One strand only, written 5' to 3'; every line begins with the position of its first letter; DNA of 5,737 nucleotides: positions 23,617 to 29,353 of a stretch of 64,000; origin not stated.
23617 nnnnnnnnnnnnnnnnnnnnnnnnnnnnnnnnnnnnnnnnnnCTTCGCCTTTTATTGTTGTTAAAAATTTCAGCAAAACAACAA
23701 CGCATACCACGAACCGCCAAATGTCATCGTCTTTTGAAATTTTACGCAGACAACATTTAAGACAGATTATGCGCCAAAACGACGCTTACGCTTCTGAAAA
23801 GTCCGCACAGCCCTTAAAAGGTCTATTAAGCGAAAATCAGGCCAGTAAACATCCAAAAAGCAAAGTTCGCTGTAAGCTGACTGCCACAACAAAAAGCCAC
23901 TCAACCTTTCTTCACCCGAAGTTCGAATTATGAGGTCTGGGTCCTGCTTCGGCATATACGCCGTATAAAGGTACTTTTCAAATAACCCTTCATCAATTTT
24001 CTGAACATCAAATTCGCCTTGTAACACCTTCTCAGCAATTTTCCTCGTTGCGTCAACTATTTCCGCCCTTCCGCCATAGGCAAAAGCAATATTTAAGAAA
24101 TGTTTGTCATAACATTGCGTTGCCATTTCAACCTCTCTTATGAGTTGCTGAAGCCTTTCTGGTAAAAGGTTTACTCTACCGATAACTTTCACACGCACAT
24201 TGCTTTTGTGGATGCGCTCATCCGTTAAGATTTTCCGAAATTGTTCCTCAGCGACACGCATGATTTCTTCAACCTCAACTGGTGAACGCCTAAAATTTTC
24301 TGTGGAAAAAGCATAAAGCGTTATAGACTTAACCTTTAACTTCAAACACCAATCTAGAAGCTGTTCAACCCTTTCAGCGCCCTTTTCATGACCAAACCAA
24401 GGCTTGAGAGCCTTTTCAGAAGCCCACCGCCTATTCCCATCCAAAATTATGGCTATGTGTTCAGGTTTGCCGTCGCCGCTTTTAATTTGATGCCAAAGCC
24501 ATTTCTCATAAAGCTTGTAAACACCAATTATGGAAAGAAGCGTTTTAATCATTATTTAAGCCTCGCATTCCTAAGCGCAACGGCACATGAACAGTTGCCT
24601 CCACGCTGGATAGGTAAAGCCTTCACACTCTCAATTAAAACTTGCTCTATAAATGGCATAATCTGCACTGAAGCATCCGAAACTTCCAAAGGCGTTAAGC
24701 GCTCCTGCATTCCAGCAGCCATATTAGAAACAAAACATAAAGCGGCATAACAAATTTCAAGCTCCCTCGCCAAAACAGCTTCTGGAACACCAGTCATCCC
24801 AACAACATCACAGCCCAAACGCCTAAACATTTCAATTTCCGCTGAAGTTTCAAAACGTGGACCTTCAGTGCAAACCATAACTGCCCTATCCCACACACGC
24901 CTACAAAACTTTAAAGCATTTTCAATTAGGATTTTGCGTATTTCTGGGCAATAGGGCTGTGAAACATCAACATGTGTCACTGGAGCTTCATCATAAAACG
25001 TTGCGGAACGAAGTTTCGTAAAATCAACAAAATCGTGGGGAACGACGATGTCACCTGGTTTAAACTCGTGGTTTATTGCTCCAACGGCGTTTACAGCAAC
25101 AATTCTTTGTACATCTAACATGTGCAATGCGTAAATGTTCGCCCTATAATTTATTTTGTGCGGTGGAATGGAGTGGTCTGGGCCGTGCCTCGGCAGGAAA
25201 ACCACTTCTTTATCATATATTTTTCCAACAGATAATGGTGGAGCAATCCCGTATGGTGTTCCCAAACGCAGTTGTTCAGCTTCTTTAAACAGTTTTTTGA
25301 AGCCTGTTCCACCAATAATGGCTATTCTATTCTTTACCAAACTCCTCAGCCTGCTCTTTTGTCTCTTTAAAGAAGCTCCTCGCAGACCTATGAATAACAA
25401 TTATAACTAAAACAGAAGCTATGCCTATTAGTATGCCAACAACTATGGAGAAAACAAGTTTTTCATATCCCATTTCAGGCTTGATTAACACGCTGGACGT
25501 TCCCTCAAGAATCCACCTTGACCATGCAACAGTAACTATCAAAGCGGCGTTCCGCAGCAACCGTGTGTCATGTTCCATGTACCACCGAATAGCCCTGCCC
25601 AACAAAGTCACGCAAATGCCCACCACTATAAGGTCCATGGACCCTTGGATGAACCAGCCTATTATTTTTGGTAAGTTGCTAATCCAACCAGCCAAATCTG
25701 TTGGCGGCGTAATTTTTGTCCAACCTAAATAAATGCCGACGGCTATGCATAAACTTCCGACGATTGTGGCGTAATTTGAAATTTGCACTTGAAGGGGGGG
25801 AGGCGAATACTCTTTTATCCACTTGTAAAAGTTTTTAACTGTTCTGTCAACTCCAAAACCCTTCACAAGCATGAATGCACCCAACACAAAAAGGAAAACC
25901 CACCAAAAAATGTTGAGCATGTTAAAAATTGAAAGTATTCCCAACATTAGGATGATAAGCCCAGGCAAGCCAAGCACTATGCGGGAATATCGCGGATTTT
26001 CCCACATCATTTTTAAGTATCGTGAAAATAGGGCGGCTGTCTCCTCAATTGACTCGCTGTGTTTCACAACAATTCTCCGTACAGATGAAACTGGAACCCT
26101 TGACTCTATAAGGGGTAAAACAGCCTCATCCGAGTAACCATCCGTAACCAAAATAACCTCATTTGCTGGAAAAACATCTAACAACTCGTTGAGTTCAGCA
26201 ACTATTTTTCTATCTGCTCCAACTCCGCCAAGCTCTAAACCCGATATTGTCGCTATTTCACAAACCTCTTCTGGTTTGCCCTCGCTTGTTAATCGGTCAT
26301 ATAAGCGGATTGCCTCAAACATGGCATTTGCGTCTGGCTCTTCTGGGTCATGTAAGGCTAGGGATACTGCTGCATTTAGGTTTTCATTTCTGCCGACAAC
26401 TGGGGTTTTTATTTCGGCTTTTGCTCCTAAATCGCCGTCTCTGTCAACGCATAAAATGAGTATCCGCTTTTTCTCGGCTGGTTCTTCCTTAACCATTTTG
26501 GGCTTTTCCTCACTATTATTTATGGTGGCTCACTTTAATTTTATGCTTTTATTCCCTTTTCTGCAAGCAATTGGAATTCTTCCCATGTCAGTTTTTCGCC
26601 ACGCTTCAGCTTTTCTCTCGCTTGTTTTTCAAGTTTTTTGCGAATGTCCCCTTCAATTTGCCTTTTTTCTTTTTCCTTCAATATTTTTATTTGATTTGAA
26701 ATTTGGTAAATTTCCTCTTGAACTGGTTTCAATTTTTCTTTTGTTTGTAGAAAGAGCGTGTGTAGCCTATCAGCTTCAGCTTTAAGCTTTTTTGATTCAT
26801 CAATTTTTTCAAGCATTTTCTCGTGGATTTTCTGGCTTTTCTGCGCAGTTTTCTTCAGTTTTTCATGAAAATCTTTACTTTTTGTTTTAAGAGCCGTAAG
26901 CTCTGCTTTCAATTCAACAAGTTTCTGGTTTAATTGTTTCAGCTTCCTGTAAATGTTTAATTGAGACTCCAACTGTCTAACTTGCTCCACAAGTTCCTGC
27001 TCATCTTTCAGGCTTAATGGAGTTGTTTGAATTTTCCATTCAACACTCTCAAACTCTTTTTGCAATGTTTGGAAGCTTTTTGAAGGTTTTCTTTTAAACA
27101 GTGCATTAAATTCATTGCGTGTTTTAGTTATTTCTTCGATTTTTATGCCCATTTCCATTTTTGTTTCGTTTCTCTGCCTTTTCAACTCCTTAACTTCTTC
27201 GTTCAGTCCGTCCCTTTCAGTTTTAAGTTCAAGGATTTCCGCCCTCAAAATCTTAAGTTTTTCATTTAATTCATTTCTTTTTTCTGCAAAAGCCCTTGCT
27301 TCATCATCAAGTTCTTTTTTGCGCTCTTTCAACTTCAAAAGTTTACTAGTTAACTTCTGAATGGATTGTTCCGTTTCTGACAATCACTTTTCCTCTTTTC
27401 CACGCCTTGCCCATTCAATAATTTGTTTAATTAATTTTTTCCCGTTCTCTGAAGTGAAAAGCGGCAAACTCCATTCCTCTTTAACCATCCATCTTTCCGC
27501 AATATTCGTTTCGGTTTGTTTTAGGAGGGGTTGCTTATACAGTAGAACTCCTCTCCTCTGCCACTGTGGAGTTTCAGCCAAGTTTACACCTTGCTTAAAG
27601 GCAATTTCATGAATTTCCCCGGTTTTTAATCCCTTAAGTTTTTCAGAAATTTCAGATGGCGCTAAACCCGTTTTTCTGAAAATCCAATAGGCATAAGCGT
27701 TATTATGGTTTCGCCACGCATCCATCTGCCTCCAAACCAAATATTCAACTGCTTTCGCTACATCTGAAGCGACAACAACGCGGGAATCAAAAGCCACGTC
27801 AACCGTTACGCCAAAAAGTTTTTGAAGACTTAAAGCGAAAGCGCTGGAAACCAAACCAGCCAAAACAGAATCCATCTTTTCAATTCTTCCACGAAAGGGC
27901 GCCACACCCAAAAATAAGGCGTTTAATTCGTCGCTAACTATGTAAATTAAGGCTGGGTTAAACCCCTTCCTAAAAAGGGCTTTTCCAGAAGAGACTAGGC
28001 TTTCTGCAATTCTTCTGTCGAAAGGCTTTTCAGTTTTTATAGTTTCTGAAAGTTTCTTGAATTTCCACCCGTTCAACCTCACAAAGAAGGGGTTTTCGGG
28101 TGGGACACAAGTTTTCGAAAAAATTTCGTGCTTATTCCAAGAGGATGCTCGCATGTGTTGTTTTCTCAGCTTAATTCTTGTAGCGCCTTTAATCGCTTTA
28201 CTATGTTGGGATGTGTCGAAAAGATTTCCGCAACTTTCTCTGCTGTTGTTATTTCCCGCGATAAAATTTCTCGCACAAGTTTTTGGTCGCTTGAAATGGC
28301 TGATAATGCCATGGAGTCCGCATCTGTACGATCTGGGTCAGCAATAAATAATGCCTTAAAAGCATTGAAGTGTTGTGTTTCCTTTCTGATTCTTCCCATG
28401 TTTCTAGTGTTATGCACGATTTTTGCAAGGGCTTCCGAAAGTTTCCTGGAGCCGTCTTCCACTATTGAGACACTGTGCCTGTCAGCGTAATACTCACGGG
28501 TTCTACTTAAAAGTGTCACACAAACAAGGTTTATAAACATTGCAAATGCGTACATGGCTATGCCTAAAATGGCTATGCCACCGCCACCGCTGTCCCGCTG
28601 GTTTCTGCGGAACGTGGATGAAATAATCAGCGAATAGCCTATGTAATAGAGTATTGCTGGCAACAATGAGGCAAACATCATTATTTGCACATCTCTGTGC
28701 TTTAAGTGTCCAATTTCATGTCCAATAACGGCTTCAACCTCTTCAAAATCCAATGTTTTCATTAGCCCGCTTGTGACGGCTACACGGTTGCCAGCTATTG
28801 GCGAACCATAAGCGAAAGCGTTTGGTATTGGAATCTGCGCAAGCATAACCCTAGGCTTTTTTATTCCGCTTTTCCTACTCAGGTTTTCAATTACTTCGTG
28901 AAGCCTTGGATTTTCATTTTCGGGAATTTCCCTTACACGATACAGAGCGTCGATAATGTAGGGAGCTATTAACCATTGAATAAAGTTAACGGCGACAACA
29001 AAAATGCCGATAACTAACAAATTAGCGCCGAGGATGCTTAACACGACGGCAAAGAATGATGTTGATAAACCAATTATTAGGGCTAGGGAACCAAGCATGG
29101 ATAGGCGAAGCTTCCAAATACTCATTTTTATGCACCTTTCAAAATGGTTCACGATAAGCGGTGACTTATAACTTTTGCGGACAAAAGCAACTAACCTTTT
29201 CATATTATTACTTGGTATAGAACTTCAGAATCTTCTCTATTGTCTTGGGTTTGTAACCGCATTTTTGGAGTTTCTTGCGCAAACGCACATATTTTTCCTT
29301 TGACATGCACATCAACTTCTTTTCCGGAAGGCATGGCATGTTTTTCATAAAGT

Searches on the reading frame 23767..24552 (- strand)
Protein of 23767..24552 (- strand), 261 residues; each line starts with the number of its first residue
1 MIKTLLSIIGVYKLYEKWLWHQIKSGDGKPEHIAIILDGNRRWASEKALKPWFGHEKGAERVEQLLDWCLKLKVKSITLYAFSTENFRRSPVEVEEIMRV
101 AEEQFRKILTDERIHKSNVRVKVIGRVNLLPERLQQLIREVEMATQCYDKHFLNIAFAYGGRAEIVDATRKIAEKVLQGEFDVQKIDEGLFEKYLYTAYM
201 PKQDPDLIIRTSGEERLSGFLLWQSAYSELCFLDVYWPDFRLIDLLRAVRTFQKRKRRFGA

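Call 10: search_protein_families(library=pfam, proteins=[window:23767-24552:-], max_evalue=0.001)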
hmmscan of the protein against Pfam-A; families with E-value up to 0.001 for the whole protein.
window:23767-24552:- (261 aa): 1 family
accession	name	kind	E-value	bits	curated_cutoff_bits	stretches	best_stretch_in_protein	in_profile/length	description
PF01255.24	Prenyltransf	-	2.8e-80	269.4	27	1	36-260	1-219/219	Putative undecaprenyl diphosphate synthase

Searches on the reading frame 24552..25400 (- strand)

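Call 10: search_protein_families(library=pfam, proteins=[window:24552-25400:-], max_evalue=0.001)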
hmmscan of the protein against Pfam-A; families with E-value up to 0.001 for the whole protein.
window:24552-25400:- (282 aa): 1 family
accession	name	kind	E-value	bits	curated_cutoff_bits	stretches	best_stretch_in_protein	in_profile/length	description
PF01048.26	PNP_UDP_1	-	3.1e-47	161.4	25.1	1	25-242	1-215/233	Phosphorylase superfamily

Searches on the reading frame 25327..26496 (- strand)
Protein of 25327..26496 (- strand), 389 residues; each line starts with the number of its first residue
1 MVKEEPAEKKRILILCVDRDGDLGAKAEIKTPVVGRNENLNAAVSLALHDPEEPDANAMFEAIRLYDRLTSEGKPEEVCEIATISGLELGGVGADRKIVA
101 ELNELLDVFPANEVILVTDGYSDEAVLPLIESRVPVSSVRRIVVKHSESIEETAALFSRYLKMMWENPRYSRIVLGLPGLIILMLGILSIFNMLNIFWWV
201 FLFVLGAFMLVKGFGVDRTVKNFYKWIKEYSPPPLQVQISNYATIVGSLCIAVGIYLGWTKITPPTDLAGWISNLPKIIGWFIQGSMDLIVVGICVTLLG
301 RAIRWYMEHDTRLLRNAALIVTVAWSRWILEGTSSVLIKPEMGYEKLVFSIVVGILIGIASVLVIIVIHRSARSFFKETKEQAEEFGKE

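Call 10: search_protein_families(library=pfam, proteins=[window:25327-26496:-], max_evalue=0.001)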
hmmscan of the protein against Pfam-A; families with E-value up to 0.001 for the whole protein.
window:25327-26496:- (389 aa): 1 family
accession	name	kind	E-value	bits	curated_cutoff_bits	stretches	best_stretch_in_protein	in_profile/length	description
PF04123.18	DUF373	-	7.9e-95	318.5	28.3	1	11-359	1-335/335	Domain of unknown function (DUF373)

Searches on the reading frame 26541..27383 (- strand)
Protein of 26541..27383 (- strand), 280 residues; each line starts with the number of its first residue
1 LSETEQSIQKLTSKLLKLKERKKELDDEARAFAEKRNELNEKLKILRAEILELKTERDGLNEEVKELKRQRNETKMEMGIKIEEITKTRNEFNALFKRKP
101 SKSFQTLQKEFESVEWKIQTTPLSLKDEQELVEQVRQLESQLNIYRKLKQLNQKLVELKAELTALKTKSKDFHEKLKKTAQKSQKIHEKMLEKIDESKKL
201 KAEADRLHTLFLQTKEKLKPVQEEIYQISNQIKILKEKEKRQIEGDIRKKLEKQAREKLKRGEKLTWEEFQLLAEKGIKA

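Call 10: search_protein_families(library=pfam, proteins=[window:26541-27383:-], max_evalue=0.001)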
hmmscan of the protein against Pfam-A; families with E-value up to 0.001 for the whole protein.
window:26541-27383:- (280 aa): 1 family
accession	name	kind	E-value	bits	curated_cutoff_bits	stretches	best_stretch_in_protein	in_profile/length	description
PF23435.1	DUF7121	-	4.4e-17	62.9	29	1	16-270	42-298/307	Family of unknown function (DUF7121)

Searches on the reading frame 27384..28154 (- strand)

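Call 10: search_protein_families(library=pfam, proteins=[window:27384-28154:-], max_evalue=0.001)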
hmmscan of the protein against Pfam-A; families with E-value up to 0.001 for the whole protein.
window:27384-28154:- (256 aa): 2 families
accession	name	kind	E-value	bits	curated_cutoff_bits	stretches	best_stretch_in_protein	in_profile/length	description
PF04446.17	Thg1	-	5.1e-22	78.6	29.2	1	9-128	7-128/130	tRNAHis guanylyltransferase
PF14413.11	Thg1C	-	3e-08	34.3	26.3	1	136-215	4-85/116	Thg1 C terminal domain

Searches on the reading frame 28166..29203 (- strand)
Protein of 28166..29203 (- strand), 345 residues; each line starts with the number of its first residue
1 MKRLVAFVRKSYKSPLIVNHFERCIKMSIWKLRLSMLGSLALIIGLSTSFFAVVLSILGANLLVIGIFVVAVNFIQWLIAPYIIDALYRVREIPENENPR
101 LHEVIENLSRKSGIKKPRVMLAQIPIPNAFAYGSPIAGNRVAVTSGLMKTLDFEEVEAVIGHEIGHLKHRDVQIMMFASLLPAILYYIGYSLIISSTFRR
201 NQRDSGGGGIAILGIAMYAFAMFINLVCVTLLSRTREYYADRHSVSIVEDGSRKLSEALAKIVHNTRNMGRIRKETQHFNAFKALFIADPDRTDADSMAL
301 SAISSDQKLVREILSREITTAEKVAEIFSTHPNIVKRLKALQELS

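Call 10: search_protein_families(library=pfam, proteins=[window:28166-29203:-], max_evalue=0.001)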
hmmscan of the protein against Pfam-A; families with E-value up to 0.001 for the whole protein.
window:28166-29203:- (345 aa): 2 families
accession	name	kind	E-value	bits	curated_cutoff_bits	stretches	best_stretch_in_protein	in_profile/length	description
PF01435.24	Peptidase_M48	-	5.8e-41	140.8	20.3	1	96-344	2-185/186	Peptidase family M48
PF05569.17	Peptidase_M56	-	1.2e-06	28.4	31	1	61-186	101-223/296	BlaR1 peptidase M56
